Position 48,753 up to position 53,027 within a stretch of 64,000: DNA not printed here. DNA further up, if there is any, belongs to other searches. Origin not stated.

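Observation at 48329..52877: Orphan phage-tail-fibre-like giant surface protein plus small FlgD-Ig/T9SS-CTD-like partner inserted between LPS core genes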

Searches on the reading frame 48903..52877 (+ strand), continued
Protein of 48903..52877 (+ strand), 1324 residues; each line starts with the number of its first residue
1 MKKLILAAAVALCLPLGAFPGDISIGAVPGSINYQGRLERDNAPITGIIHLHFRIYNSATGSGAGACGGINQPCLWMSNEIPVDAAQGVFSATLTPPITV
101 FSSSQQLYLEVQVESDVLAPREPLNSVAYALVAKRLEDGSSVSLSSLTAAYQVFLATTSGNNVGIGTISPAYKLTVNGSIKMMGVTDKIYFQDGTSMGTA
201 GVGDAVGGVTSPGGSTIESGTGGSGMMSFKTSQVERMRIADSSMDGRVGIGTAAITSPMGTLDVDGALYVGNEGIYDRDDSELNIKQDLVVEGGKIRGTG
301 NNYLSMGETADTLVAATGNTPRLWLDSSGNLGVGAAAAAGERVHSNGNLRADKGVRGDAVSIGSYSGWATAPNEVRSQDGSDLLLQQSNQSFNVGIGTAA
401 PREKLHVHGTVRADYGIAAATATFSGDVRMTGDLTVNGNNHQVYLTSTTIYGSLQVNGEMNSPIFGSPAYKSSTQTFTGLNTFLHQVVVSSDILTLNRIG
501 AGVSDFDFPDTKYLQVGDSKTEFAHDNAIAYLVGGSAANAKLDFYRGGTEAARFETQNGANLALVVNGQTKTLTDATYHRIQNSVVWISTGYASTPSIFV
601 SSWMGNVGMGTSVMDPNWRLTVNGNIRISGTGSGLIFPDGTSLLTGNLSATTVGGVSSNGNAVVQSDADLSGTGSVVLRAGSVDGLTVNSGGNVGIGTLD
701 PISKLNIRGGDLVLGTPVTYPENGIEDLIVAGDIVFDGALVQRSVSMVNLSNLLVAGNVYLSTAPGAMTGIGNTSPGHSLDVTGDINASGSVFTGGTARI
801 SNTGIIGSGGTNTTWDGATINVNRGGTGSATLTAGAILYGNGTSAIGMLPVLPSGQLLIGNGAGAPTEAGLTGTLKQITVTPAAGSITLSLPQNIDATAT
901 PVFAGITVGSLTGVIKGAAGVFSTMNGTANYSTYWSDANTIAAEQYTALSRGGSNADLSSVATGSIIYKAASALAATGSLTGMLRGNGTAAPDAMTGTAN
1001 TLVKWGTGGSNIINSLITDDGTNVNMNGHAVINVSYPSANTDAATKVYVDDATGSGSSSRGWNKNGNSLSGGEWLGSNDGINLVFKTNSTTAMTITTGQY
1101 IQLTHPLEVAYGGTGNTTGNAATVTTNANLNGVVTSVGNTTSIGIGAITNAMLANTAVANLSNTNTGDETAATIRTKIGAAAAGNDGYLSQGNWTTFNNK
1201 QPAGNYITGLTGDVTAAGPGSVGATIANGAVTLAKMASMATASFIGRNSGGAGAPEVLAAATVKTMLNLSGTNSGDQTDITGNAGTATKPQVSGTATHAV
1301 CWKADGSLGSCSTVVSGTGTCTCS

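Call 46: fold_search(model_id=the predicted structure, library=pdb)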
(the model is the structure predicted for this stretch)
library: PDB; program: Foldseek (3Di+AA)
matches with E <= 10: 635; with E <= 0.001: 0
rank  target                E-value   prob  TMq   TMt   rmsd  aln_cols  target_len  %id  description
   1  4uxe_B                7.9e-03  0.47  0.05  0.12  21.7       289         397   14  Crystal structure of the carboxy-terminal region of the bacteriophage T4 proximal long tail fibre protein gp34, P21 se (released 2015-08-19)
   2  5nxh_A                1.3e-02  0.41  0.06  0.10  21.1       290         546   12  Crystal structure of the carboxy-terminal region of the bacteriophage T4 proximal long tail fibre protein gp34, residu (released 2017-07-12)
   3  8onc_A                4.9e-02  0.30  0.04  0.23  14.9       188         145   19  Structure of the C-terminal beta helix domain of the Bdellovibrio bacteriovorus Bd3182 fibre (released 2023-10-25)
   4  9m8o_P                6.9e-02  0.63  0.05  0.27   9.5       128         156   11  Cryo-EM structure of bacteriophage NF5 baseplate (released 2025-12-17)
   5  8onc_B                1.6e-01  0.30  0.04  0.23  14.2       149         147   17  Structure of the C-terminal beta helix domain of the Bdellovibrio bacteriovorus Bd3182 fibre (released 2023-10-25)
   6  8oml_C                1.7e-01  0.12  0.04  0.12  18.5       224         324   17  Crystal structure of Bdellovibrio bacteriovorus Bd1334 C-terminal domains (released 2023-10-25)
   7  6rpt_C                1.9e-01  0.85  0.05  0.41   5.2       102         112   14  Structure of tick complement inhibitor CirpT1 complexed with macroglobubulin domain 4 of human complement C5 (released 2020-01-08)
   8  5h1l_A                2.2e-01  0.23  0.04  0.06  20.3       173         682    9  Crystal structure of WD40 repeat domains of Gemin5 in complex with 7-nt U4 snRNA fragment (released 2016-11-23)
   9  8cka_A                2.5e-01  0.63  0.05  0.11   5.5       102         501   11  Deinococcus radidurans HPI S-layer (released 2023-04-19)
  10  6rpt_A                2.8e-01  0.80  0.05  0.41   5.2       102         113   14  Structure of tick complement inhibitor CirpT1 complexed with macroglobubulin domain 4 of human complement C5 (released 2020-01-08)
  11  8yt8_D                2.8e-01  0.09  0.05  0.13  20.4       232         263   16  Cryo-EM structure of the dystrophin glycoprotein complex (released 2024-12-11)
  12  8oml_A                3.1e-01  0.08  0.04  0.11  20.3       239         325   16  Crystal structure of Bdellovibrio bacteriovorus Bd1334 C-terminal domains (released 2023-10-25)
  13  6rxu_CW               3.3e-01  0.10  0.03  0.07  20.1       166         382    8  Cryo-EM structure of the 90S pre-ribosome (Kre33-Noc4) from Chaetomium thermophilum, state B1 (released 2019-08-14)
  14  1ksh_B                3.4e-01  0.20  0.05  0.24   7.0       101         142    8  Complex of Arl2 and PDE delta, Crystal Form 2 (native) (released 2002-05-08)
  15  5h3t_D                3.4e-01  0.18  0.03  0.06  20.4       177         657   10  m7G cap bound to GEMIN5-WD (released 2016-12-28)
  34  8onb_B                6.7e-01  0.35  0.04  0.31  11.4       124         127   16  Structure of the C-terminal beta helix domain of the Bdellovibrio bacteriovorus Bd3182 fibre (released 2023-10-25)
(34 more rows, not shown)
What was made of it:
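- On MAT (mosaic adhesive trimer) fibre superfamily: Profile A1 against PDB: 8ond (Bd2133) E=2.8e-15, 8oml 2.4e-8, 8on4 1.1e-5, 8ojn/8onb/8onc (Bd3182 per call 46) 9.9e-5, 8ol4/8onf 1.6e-4.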

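Call 65: search_solved_structures(query=A1, max_evalue=10, show_alignments=3)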
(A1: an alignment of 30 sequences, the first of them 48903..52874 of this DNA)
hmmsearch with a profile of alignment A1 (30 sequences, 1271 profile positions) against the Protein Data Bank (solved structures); distinct sequences matched with E-value up to 10: 7.
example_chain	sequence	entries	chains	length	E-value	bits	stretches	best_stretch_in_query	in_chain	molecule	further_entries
8ond_A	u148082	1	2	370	2.8e-15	58.5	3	184-348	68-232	bd2133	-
8oml_A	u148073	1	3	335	2.4e-08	35.5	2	205-273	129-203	Cell wall surface anchor family protein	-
8on4_A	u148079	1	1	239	1.1e-05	26.7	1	205-273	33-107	Cell wall surface anchor family protein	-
8ojn_C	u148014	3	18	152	9.9e-05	23.5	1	227-342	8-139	Cell wall surface anchor family protein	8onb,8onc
8ol4_A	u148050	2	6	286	0.00016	22.9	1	225-268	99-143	Cell wall surface anchor family protein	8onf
23sh_r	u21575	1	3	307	0.001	20.2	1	1018-1122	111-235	tail fiber gp9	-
8z7n_A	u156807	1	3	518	0.051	14.6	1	721-920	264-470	Envelope glycoprotein gp160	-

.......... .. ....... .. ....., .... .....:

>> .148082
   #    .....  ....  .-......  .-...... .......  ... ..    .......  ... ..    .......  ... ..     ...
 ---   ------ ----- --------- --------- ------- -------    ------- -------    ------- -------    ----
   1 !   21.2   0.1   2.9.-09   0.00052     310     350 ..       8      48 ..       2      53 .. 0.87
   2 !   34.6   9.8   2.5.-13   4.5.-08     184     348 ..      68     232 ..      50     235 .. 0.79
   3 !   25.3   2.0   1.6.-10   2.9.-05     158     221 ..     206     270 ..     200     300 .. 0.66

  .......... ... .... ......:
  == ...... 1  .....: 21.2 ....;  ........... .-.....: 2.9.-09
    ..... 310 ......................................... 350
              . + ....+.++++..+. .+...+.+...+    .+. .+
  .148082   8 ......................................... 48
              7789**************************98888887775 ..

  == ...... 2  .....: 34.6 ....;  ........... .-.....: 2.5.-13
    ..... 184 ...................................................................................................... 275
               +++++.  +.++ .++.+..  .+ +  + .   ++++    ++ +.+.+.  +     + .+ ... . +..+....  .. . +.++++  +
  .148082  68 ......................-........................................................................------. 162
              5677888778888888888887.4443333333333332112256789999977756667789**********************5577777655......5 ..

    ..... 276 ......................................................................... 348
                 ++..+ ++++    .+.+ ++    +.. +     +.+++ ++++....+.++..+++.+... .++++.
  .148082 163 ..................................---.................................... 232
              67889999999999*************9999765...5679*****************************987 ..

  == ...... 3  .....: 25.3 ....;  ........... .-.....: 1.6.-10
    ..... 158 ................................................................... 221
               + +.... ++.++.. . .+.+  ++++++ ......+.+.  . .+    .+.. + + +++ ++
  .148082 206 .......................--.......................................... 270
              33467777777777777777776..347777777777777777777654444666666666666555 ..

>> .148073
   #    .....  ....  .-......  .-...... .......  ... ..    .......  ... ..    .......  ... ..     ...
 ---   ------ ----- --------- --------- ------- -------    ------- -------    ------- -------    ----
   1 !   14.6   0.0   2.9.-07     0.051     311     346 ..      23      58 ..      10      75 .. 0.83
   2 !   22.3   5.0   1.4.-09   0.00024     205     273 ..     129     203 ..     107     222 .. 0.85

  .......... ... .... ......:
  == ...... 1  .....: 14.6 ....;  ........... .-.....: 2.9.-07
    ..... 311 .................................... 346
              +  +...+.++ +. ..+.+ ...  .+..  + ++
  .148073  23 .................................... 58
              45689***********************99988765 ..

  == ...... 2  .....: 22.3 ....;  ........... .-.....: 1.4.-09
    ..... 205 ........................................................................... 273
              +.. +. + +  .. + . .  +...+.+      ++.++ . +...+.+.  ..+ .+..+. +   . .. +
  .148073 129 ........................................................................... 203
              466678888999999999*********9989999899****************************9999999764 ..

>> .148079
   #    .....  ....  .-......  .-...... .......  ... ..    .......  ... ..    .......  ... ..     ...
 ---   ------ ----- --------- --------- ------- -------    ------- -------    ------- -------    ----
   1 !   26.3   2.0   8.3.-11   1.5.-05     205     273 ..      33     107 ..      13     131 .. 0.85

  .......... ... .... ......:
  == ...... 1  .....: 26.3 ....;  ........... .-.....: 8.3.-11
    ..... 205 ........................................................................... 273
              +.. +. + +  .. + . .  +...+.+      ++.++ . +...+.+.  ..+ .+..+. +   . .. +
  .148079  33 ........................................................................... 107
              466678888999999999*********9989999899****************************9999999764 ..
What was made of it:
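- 49308..51272 (+): Giant protein, conserved shaft (residues 136-790) with six xVGxGT...L-x-V-x-G repeat units and a seventh (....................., ~residue 770) at its C-terminal end. The family profile hits Bdellovibrio MAT fibre structures: 8ond Bd2133 E=2.8e-15, 8oml 2.4e-8, 8on4 1.1e-5, 8ojn/8onb/8onc 9.9e-5, 8ol4/8onf 1.6e-4 (call 65).
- On MAT (mosaic adhesive trimer) fibre superfamily: These are the top five hits (call 65).
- Closest known: Mosaic adhesive trimer. Same: This family's profile hits the solved MAT shaft segments (E down to 2.8e-15; call 65).
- The profile against PDB returns five distinct Bdellovibrio MAT sequences as the top five hits (call 65). The profile hits to trimeric MAT structures are significant and specific (call 65).
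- Tried and rejected: Only the family profile found the MAT structures (call 65).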

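Call 71: find_encoding_contigs(protein=P0085, flank=6000, max_places=1)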
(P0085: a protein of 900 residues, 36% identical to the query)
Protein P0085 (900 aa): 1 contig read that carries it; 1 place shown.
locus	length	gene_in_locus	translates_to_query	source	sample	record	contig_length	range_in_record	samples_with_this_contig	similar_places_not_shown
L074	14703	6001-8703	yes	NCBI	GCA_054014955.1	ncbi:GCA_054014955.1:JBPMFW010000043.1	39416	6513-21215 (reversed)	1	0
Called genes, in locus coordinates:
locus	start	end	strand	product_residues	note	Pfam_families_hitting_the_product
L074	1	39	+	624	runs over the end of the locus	PF11845:Tll0287-like, PF00989:PAS, PF08448:PAS_4, PF13188:PAS_8, PF13426:PAS_9, PF00512:HisKA (weak), PF02518:HATPase_c, PF13581:HATPase_c_2 (faint)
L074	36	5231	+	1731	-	PF07495:Y_Y_Y, PF00989:PAS, PF08448:PAS_4, PF13188:PAS_8, PF13426:PAS_9, PF00989:PAS, PF13426:PAS_9, PF00512:HisKA, +9 more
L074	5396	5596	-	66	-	-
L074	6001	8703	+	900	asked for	PF13884:Peptidase_S74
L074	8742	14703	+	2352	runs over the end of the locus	PF13385:Laminin_G_3, PF02210:Laminin_G_2 (faint), PF13385:Laminin_G_3, PF13205:Big_5 (faint), PF18962:Por_Secre_tail (weak), PF13860:FlgD_ig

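Call 73: find_encoding_contigs(protein=P0078, flank=6000, max_places=1)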
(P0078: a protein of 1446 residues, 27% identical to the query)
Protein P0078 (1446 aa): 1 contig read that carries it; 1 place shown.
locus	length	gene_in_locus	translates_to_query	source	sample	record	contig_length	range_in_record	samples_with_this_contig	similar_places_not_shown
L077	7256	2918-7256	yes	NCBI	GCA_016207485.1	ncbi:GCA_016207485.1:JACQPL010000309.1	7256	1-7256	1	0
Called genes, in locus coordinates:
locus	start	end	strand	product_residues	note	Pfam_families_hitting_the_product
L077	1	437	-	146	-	PF02775:TPP_enzyme_C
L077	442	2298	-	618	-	PF01558:POR, PF01855:POR_N, PF17147:PFOR_II (weak)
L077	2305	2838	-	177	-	PF00571:CBS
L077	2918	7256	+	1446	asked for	?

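Call 96: fold_search(model_id=the predicted structure, library=viral)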
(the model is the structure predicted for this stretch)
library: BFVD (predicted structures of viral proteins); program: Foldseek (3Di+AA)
matches with E <= 10: 915; with E <= 0.001: 108
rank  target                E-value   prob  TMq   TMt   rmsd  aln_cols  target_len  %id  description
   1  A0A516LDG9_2          4.2e-09  0.99  0.07  0.07  61.1      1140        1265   14  (no name in the UniProt tables at hand)
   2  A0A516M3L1            2.2e-08  0.98  0.08  0.07  40.3      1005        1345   15  (no name in the UniProt tables at hand)
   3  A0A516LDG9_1          1.7e-07  0.92  0.07  0.07  59.3      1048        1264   15  (no name in the UniProt tables at hand)
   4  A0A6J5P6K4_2          1.9e-07  0.97  0.09  0.10  47.0       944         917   14  Intramolecular chaperone auto-processing domain containing protein [uncultured Caudovirales phage]
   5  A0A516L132            3.8e-07  0.99  0.08  0.09  27.6       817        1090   15  (no name in the UniProt tables at hand)
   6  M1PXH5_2              5.0e-07  0.92  0.07  0.09  74.0       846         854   13  Outer membrane autotransporter [Prochlorococcus phage P-SSP6]
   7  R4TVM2                6.2e-07  0.92  0.06  0.07  46.7       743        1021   14  (no name in the UniProt tables at hand)
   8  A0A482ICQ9            6.9e-07  1.00  0.08  0.15  29.4       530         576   14  Peptidase S74 domain-containing protein [Synechococcus phage S-B28]
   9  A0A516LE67            7.3e-07  0.93  0.07  0.09  57.4       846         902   12  (no name in the UniProt tables at hand)
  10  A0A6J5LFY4            1.0e-06  0.92  0.06  0.07  44.0       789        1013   14  Intramolecular chaperone auto-processing domain containing protein [uncultured Caudovirales phage]
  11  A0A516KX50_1          1.1e-06  0.97  0.06  0.08  43.8       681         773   16  (no name in the UniProt tables at hand)
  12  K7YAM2                1.2e-06  0.87  0.07  0.08  51.4       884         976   16  (no name in the UniProt tables at hand)
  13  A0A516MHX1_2          1.3e-06  0.98  0.08  0.11  52.1       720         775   13  (no name in the UniProt tables at hand)
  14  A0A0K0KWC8            1.4e-06  0.96  0.09  0.10  44.9       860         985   13  Uncharacterized protein [Prochlorococcus phage P-TIM68]
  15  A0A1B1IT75            2.4e-06  0.82  0.07  0.08  38.1      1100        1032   15  (no name in the UniProt tables at hand)
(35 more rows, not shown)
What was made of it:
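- These come from a low-confidence model with TM-scores below 0.12 (call 96).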

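Call 98: search_protein_families(library=padloc, proteins=[window:48903-52874:+], max_evalue=0.01)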
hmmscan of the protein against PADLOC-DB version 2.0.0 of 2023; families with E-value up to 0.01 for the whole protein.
window:48903-52874:+ (1324 aa): 0 families
